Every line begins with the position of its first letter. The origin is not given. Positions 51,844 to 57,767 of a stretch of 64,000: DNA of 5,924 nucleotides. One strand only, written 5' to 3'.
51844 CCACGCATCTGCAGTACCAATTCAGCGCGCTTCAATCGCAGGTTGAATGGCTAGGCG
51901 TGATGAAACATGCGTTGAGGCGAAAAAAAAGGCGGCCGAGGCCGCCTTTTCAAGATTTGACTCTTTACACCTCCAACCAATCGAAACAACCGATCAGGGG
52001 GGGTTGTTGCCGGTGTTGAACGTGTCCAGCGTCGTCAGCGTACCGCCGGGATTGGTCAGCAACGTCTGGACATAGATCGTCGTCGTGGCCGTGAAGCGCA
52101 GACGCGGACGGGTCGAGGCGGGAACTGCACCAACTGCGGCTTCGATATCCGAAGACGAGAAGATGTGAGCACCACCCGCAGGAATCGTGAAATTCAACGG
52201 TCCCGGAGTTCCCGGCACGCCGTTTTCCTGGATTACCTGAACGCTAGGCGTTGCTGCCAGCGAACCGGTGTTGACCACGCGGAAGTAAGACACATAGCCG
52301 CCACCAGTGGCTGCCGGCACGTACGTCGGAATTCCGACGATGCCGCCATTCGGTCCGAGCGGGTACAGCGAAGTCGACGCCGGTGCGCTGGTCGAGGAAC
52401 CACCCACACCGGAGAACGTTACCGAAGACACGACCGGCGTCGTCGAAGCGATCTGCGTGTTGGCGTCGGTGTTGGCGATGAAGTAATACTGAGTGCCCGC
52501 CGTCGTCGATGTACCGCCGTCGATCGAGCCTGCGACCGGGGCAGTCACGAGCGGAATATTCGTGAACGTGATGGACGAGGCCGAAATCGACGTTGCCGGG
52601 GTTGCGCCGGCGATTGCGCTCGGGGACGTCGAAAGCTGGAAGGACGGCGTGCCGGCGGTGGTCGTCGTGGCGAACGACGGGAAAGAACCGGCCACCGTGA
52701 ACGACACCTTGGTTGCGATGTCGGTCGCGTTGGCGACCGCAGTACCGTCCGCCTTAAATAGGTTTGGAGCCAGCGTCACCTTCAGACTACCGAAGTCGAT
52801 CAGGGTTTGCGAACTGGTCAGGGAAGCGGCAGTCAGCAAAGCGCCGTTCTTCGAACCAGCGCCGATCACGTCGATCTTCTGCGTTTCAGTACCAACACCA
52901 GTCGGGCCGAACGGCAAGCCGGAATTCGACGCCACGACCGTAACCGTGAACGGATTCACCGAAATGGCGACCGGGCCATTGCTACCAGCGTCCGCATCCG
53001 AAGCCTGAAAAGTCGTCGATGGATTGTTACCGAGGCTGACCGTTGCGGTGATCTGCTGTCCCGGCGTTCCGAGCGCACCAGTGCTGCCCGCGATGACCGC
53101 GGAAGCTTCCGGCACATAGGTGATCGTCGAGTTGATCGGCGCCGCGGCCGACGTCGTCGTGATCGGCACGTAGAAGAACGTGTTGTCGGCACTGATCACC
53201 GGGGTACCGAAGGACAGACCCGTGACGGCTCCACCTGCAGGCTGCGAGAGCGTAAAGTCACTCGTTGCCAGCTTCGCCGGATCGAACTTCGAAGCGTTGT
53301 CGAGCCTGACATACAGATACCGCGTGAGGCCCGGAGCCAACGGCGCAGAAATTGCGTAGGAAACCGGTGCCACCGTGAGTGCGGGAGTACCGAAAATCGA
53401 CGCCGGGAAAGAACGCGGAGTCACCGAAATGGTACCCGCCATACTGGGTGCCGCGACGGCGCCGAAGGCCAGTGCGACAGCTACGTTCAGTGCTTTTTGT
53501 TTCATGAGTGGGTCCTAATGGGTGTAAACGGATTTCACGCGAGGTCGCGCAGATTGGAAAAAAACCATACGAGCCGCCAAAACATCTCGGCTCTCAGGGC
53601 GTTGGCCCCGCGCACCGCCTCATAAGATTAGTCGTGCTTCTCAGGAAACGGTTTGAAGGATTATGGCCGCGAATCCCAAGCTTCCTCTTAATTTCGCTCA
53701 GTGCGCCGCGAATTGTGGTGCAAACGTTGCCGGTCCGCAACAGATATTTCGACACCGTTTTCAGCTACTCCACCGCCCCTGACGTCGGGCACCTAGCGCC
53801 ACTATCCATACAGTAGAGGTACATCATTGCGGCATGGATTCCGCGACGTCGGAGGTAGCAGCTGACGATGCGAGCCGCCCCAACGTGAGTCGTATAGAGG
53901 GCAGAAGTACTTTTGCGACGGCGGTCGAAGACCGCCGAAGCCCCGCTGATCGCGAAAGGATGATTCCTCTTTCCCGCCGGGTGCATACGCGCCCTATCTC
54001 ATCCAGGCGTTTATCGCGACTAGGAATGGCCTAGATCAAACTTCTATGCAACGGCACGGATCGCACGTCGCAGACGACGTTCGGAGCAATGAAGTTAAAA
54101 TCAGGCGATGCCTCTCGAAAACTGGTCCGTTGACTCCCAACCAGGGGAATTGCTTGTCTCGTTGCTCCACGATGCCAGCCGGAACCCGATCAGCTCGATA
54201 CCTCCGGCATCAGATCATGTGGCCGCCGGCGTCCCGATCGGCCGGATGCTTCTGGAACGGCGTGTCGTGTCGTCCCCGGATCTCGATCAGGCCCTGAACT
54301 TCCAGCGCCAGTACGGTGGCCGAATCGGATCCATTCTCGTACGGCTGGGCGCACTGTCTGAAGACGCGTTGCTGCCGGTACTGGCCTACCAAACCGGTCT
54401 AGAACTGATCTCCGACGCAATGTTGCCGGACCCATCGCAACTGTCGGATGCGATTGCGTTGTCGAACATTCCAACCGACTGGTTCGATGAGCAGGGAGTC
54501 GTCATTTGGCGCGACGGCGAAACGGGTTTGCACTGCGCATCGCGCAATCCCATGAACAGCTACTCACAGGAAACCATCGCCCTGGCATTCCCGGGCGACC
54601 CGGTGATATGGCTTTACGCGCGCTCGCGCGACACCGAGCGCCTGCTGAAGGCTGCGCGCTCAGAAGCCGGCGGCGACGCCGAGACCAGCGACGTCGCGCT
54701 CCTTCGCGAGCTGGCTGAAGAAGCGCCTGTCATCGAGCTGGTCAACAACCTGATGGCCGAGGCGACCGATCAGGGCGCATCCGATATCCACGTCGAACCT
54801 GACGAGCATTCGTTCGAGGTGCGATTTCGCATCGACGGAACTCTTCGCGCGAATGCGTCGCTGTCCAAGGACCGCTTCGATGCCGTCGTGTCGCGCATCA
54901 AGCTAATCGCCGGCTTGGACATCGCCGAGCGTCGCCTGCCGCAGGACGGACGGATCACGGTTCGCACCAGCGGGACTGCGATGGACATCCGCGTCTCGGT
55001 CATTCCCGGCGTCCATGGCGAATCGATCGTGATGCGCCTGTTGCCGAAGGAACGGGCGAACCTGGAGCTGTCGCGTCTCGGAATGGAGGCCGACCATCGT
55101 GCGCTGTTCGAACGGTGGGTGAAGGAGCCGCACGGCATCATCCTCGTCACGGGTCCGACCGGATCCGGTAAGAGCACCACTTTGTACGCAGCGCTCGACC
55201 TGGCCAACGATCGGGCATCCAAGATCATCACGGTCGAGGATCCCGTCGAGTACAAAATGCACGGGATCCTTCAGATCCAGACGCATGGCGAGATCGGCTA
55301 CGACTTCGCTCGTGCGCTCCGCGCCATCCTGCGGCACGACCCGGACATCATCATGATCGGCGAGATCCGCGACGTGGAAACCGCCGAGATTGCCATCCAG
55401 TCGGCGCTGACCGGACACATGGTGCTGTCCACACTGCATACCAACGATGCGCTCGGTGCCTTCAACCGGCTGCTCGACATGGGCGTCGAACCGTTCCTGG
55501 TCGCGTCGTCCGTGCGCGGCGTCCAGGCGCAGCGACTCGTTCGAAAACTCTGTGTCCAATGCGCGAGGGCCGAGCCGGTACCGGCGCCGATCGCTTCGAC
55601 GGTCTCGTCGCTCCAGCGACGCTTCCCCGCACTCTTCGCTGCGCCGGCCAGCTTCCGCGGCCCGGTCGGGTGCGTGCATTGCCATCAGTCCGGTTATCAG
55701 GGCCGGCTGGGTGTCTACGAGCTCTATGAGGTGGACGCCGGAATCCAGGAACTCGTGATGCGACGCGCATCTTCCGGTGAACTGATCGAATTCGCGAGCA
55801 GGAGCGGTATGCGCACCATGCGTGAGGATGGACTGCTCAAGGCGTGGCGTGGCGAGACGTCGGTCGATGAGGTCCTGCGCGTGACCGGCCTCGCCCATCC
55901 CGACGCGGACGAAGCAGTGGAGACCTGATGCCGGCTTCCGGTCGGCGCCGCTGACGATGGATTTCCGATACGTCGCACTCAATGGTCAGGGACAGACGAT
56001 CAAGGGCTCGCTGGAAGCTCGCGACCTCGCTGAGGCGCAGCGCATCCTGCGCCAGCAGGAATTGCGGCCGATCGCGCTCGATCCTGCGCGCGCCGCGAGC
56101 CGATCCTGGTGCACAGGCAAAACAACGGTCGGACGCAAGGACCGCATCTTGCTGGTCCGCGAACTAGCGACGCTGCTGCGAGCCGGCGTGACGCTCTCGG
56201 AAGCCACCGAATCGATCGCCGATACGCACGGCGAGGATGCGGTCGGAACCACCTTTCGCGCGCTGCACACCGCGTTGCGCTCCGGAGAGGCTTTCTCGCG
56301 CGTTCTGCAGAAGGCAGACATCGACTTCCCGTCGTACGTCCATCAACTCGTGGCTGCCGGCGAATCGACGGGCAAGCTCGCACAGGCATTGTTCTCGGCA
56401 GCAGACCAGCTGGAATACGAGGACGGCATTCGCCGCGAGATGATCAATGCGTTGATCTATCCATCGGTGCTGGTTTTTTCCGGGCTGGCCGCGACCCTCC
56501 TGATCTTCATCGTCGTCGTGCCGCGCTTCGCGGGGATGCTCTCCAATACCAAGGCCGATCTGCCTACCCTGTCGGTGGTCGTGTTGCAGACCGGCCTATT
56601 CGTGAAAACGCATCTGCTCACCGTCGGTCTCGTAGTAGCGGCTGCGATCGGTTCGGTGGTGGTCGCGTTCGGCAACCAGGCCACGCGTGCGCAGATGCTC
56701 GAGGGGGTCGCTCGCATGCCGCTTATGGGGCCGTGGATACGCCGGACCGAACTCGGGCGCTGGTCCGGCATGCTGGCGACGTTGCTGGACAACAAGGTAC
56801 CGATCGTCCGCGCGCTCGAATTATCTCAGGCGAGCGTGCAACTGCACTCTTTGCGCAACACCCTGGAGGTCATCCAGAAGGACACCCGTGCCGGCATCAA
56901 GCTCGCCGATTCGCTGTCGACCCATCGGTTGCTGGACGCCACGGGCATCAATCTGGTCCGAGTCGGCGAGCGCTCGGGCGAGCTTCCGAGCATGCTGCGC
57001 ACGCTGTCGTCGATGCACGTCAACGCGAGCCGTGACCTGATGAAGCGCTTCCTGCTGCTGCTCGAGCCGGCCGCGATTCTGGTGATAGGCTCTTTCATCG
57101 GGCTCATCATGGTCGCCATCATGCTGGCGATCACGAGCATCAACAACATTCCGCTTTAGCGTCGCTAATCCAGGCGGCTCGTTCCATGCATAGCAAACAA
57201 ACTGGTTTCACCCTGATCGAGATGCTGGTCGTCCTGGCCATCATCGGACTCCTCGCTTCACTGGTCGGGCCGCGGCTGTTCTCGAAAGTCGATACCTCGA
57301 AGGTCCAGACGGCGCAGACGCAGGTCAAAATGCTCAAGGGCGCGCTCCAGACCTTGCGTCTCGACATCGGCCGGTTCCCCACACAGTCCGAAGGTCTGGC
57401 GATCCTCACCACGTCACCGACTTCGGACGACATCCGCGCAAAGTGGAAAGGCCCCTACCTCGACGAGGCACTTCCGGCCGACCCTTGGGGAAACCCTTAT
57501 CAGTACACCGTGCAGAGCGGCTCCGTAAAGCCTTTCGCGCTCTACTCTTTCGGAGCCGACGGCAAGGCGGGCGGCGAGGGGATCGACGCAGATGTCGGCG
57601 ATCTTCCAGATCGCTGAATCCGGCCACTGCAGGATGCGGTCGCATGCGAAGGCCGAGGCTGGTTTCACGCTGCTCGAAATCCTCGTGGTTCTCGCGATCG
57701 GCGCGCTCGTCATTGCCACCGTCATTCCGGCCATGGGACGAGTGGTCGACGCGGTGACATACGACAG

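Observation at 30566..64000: Integrated hypothesis: a surface-layer glycoconjugate island (capped rhamnose glycan + lipid-carrier-dependent glycosylation + Ser/Thr-rich cargo + private T2SS)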

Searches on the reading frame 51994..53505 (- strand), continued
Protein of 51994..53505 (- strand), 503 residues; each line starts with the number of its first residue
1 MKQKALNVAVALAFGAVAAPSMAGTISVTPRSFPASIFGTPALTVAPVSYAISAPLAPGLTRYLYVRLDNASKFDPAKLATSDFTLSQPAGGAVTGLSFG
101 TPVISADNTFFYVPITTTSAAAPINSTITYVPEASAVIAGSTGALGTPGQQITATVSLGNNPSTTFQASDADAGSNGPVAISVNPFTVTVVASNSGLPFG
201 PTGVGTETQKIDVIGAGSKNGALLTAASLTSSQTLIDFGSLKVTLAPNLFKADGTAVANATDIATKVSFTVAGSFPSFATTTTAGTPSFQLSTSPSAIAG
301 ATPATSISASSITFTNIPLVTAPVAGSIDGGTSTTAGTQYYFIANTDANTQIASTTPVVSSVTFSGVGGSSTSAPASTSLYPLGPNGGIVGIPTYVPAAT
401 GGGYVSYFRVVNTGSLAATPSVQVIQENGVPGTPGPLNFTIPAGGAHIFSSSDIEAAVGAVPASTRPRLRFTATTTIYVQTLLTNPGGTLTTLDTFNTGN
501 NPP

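Call 79: search_protein_families(library=pfam, proteins=[P0146, P0148, P0150, P0154, P0157, P0159, P0166, P0169, P0145], max_evalue=0.00001)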
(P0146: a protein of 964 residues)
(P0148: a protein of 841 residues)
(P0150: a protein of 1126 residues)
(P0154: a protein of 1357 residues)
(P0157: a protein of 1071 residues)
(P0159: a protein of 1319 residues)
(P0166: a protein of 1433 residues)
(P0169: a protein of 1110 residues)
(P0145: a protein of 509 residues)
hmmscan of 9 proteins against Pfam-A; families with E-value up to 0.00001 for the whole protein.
P0146 (964 aa): 1 family
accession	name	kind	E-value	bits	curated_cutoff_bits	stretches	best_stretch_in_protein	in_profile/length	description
PF13365.12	Trypsin_2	-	9e-07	30.2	27.6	1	303-458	1-138/144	Trypsin-like peptidase domain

P0148 (841 aa): 1 family
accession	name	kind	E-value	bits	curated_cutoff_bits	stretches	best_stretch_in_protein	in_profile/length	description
PF00082.27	Peptidase_S8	-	7.2e-29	101.4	21.8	1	102-343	1-264/288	Subtilase family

P0150 (1126 aa): 2 families
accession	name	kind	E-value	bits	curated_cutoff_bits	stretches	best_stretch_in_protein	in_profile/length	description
PF05547.17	Peptidase_M6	-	1.1e-09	38.4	22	1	265-405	137-293/294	Immune inhibitor A peptidase M6, catalytic domain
PF13004.13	BACON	-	1.5e-07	31.7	25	1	608-660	3-61/61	Putative binding domain, N-terminal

P0154 (1357 aa): 4 families
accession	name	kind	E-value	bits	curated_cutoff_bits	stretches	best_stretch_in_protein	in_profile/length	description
PF25390.1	WD40_RLD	-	9.5e-230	762.6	150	4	327-610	36-344/363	RCC1-like domain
PF13540.12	RCC1_2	-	1.6e-116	378.1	22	11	520-548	2-30/30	Regulator of chromosome condensation (RCC1) repeat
PF00415.24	RCC1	-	5.5e-100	328.3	21.7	9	292-337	1-50/50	Regulator of chromosome condensation (RCC1) repeat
PF25384.1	Alsin_RLD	-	7.3e-29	101.7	100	0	49-117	246-310/405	Alsin RCC1-like domain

P0157 (1071 aa): 4 families
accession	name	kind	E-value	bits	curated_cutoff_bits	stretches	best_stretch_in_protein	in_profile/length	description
PF25390.1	WD40_RLD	-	8.8e-167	555.4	150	3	80-369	33-337/363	RCC1-like domain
PF00415.24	RCC1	-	3.8e-88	290.3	21.7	7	247-295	1-50/50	Regulator of chromosome condensation (RCC1) repeat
PF13540.12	RCC1_2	-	3e-64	211.8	22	7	282-311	1-30/30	Regulator of chromosome condensation (RCC1) repeat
PF25384.1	Alsin_RLD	-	1.9e-20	74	100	0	302-364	245-309/405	Alsin RCC1-like domain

P0159 (1319 aa): 7 families
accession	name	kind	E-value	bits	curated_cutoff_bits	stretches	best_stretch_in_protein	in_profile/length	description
PF01436.27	NHL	-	3.5e-19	68.2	20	0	637-660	1-25/28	NHL repeat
PF22073.2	Cep192_D4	-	2.1e-18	66.9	35.5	1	900-999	2-111/112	Cep192 domain 4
PF15780.11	ASH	-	2.1e-16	60.3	27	1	905-990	6-96/98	Abnormal spindle-like microcephaly-assoc'd, ASPM-SPD-2-Hydin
PF22544.2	HYDIN_VesB_CFA65-like_Ig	-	5.7e-13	49.4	25.5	1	909-997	10-99/100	HYDIN/CFA65/VesB-like, Ig-like domain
PF01833.30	TIG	-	1.8e-10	41.1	20.9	1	818-892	1-77/84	IPT/TIG domain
PF07610.17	DUF1573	-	9.8e-10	38.8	26.1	1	920-998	18-97/98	Protein of unknown function (DUF1573)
PF24507.1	Ig_CFAP65_4th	-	5.5e-08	33.5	27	0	1034-1107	2-76/76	CFAP65, fourth Ig-like domain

P0166 (1433 aa): 3 families
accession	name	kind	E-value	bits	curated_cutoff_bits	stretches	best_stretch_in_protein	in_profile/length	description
PF25021.1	TEN_NHL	-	2.4e-37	129.2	27.1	3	628-676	130-176/357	Teneurin NHL domain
PF01436.27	NHL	-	3.9e-18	64.9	20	1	570-595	1-26/28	NHL repeat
PF01833.30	TIG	-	4.6e-14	52.6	20.9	1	30-98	2-73/84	IPT/TIG domain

P0169 (1110 aa): 4 families
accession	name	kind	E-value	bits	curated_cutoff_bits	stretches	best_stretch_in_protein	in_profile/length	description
PF25390.1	WD40_RLD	-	2.7e-103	346.5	150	2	21-259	91-334/363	RCC1-like domain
PF13540.12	RCC1_2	-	9.1e-68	223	22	7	178-206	2-30/30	Regulator of chromosome condensation (RCC1) repeat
PF00415.24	RCC1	-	1e-65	218.5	21.7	7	145-190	1-50/50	Regulator of chromosome condensation (RCC1) repeat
PF25384.1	Alsin_RLD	-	7.1e-20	72.1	100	0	178-222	278-320/405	Alsin RCC1-like domain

P0145 (509 aa): 0 families

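Call 80: list_cluster_members(proteins=[P0001, P0023, P0002, P0013])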
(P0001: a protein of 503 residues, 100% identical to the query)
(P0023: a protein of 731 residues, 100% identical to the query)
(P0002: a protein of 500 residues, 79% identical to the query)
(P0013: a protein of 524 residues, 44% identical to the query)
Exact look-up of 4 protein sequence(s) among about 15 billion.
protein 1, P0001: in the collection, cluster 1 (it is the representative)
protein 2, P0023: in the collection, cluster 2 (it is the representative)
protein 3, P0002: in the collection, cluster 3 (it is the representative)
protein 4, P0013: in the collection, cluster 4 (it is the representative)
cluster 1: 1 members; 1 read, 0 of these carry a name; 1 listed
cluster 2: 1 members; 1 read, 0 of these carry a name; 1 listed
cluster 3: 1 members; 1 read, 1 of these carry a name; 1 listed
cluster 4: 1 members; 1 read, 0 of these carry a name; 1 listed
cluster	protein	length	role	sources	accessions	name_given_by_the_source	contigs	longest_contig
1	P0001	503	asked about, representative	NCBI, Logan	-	-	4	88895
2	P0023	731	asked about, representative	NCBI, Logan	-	-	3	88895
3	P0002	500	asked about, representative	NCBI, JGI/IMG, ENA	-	hypothetical protein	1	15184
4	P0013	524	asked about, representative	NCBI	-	-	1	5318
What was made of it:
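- Tried and rejected: Cluster look-up gave no names (call 80).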

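Call 94: search_dna_similar(query=window:51994-53505:-, collection=plasmids, mode=protein, max_evalue=0.001, max_rows=15)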
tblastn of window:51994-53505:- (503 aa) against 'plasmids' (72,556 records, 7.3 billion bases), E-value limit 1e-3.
No match.

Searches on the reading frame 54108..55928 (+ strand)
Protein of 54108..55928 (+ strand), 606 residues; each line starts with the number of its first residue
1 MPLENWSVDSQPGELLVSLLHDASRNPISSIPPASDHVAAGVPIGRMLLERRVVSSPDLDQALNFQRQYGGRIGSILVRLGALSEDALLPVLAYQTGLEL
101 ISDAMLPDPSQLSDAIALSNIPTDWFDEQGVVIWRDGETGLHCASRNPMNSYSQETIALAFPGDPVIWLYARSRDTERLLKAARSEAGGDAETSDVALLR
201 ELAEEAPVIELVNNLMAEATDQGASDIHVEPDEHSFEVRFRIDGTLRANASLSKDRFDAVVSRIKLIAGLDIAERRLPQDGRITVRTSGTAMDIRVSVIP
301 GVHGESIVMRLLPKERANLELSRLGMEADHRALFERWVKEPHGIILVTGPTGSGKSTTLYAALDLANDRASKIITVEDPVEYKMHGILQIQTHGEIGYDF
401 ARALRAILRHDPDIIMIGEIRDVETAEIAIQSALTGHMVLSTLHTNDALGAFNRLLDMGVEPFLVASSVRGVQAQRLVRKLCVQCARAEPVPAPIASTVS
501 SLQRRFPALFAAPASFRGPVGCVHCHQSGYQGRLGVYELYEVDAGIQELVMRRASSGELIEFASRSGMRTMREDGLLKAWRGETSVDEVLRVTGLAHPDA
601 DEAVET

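Call 6: search_protein_families(library=pfam, proteins=[window:54108-55928:+], max_evalue=0.001)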
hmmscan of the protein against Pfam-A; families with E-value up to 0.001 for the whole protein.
window:54108-55928:+ (606 aa): 6 families
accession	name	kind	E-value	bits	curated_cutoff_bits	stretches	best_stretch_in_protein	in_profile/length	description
PF00437.27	T2SSE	-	3.8e-136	454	24.9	1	202-591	2-370/370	Type II/IV secretion system protein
PF25199.1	nSTAND_NTPase5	-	2.8e-05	24.4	34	1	333-382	32-82/145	Novel STAND NTPase 5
PF05157.20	MshEN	-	4.2e-05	23.9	23.1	1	113-187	13-87/90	MshEN domain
PF13401.12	AAA_22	-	0.00032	21.4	27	1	341-384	4-47/130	AAA domain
PF13191.12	AAA_16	-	0.00046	21.2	32.6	0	331-391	13-64/167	AAA ATPase domain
PF13555.12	AAA_29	-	0.00047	20.3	27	1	338-361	18-41/61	P-loop containing region of AAA domain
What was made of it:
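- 54108..55928 (+): GspE secretion ATPase with an N-terminal MshEN-type c-di-GMP-binding motif (residues 43-95, about 54234-54392). T2SSE 454 bits (call 6).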

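Call 9: search_protein_families(library=ncbifam, proteins=[window:54108-55928:+], max_evalue=0.01)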
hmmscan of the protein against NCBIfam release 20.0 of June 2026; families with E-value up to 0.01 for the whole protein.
window:54108-55928:+ (606 aa): 22 families
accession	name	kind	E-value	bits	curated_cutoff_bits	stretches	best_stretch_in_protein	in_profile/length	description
TIGR02533.1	type_II_gspE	equivalog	3.6e-168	560.2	630.25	1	183-593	80-486/486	type II secretion system ATPase GspE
TIGR02538.1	type_IV_pilB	equivalog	2e-147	492.2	675.65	1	191-593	164-562/564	type IV-A pilus assembly ATPase PilB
NF007755.0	PRK10436.1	equivalog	1.7e-125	419.3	617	1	200-597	77-463/465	type II secretion system protein GspE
NF053534.1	T4PilAsmATPsTfpB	equivalog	1.5e-122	410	850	1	203-593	196-582/584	type IV pilus assembly ATPase TfpB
NF041000.1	ATPase_ComGA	equivalog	3.1e-81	272.3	300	1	214-479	2-266/267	competence type IV pilus ATPase ComGA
TIGR01420.1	pilT_fam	subfamily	7.5e-54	183.2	319.1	1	213-480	3-270/343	PilT/PilU family type 4a pilus ATPase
TIGR02525.1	plasmid_TraJ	equivalog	1.1e-28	100.3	368.3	1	306-458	119-272/372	plasmid transfer ATPase TraJ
TIGR02524.1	dot_icm_DotB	equivalog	3.3e-20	72.6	463.3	1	276-456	79-257/358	Dot/Icm type IV secretion system ATPase DotB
NF058587.1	archaellum_moto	equivalog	7.8e-16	57.9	550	1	344-455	277-393/527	archaellum flagellar ATPase motor FlaI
NF053729.1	c-di-GMP_motif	domain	7.3e-15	54.5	38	1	43-95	1-53/53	cyclic di-GMP-binding domain-containing protein, MshE-related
TIGR02782.1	TrbB_P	equivalog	2e-14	53.6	304.55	1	342-456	136-253/303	P-type conjugative transfer ATPase TrbB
TIGR02788.1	VirB11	equivalog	6.6e-13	48.3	249.95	1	324-460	127-267/308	P-type DNA transfer ATPase VirB11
NF010469.0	PRK13894.1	subfamily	2.1e-12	47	508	1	327-455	135-264/320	conjugal transfer ATPase TrbB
TIGR03819.1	heli_sec_ATPase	hypoth_equivalog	8.3e-12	44.9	373.15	1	178-460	20-302/340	TadA family conjugal transfer-associated ATPase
NF053672.1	bindosome_BasE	exception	9.2e-11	41.1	1000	1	338-454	266-387/512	bindosome assembly system ATPase subunit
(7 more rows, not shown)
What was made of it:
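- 54108..55928 (+): TIGR02533 560 bits and NF053729 54.5 bits against a cut-off of 38 (call 9).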

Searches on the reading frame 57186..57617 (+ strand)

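Call 6: search_protein_families(library=pfam, proteins=[window:57186-57617:+], max_evalue=0.001)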
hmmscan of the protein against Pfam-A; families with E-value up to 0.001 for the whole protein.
window:57186-57617:+ (143 aa): 2 families
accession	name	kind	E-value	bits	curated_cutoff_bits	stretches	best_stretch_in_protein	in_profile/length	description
PF08334.16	T2SSG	-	8.4e-34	116.3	21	1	30-138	1-106/108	Type II secretion system (T2SS), protein G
PF07963.17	N_methyl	-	2.6e-09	36.7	21.2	1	3-27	2-26/27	Prokaryotic N-terminal methylation motif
